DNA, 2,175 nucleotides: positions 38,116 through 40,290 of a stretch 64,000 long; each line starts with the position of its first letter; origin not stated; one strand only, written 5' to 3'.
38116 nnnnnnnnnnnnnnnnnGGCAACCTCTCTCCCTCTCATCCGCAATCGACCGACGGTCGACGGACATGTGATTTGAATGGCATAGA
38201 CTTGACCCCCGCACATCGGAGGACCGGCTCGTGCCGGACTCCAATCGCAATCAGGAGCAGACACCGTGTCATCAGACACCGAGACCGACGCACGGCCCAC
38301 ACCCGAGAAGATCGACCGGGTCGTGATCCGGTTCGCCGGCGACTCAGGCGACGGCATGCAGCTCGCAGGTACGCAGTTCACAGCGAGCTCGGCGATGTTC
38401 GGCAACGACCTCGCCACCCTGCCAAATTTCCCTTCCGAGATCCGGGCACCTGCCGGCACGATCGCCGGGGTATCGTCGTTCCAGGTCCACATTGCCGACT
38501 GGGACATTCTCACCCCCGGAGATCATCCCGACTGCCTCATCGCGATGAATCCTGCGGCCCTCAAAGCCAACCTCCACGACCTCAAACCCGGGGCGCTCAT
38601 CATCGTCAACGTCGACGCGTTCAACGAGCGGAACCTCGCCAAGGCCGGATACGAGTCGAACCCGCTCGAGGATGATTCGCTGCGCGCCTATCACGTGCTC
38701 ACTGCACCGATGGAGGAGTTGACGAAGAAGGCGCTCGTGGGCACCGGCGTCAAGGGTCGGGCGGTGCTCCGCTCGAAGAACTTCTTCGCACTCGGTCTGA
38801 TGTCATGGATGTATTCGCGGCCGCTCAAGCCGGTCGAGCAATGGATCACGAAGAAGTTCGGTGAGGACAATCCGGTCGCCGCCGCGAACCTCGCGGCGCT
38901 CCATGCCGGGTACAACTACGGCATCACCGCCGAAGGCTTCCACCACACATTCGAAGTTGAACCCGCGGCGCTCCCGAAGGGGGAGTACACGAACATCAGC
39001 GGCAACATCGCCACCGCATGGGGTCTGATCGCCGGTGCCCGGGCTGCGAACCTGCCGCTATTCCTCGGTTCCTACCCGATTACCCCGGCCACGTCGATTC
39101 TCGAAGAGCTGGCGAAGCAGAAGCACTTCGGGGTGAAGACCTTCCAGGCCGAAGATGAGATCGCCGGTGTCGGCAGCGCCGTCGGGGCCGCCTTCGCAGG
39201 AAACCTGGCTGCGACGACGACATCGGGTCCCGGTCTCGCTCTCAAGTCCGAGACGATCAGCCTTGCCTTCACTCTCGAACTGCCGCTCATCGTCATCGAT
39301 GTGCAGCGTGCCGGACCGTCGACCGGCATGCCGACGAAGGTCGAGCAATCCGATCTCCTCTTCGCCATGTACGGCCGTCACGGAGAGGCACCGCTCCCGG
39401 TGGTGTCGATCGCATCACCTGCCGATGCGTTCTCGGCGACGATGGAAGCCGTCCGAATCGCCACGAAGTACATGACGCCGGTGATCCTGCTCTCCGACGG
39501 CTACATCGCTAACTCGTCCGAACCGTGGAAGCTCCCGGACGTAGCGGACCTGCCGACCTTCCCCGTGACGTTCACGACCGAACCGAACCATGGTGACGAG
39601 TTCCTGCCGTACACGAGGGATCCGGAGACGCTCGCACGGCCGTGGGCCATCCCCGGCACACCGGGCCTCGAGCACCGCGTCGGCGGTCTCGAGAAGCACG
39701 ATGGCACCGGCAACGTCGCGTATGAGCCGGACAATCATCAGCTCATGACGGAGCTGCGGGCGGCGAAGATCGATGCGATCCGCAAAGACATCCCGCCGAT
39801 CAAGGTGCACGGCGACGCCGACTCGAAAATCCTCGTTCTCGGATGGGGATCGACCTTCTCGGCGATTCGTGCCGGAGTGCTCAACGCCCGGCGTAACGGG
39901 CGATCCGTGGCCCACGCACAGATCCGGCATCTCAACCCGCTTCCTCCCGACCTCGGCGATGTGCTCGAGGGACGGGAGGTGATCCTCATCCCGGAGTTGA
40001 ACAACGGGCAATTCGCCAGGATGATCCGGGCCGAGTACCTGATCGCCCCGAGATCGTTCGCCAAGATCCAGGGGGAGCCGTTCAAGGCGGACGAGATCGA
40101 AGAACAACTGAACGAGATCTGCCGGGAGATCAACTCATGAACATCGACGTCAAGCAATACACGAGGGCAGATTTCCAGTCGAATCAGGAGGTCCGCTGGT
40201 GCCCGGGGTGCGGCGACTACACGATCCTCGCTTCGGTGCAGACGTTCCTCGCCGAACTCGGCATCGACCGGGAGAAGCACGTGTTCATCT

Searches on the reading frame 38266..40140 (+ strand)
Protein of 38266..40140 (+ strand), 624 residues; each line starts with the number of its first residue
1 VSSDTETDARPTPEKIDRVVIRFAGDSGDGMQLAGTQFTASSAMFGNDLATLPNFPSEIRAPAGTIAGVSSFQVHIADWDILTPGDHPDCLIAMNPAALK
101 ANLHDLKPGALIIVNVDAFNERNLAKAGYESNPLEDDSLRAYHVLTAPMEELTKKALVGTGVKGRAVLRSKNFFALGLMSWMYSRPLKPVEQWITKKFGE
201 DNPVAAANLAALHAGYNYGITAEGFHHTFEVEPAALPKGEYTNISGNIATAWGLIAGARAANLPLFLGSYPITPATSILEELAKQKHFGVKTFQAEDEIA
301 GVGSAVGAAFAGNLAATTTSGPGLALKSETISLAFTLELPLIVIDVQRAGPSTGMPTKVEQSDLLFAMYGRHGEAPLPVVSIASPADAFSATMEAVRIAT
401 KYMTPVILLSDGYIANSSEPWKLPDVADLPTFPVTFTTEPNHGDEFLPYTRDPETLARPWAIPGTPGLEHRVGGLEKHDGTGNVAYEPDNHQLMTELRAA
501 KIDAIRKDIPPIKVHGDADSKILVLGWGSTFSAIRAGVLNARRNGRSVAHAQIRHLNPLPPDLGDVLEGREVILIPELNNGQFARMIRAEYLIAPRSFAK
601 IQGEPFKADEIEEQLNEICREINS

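Call 8: search_protein_families(library=pfam, proteins=[window:38266-40140:+], max_evalue=0.01)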
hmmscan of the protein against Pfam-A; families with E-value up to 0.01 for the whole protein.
window:38266-40140:+ (624 aa): 3 families
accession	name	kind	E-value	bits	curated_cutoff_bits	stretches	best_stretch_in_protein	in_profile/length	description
PF01855.24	POR_N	-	9.5e-49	166.6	27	1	265-479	9-220/231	Pyruvate flavodoxin/ferredoxin oxidoreductase, thiamine diP-bdg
PF01558.24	POR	-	3e-25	89.8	27.4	1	28-216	2-172/173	Pyruvate ferredoxin/flavodoxin oxidoreductase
PF02776.23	TPP_enzyme_N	-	0.001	19.3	26.8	1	270-354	22-106/119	Thiamine pyrophosphate enzyme, N-terminal TPP binding domain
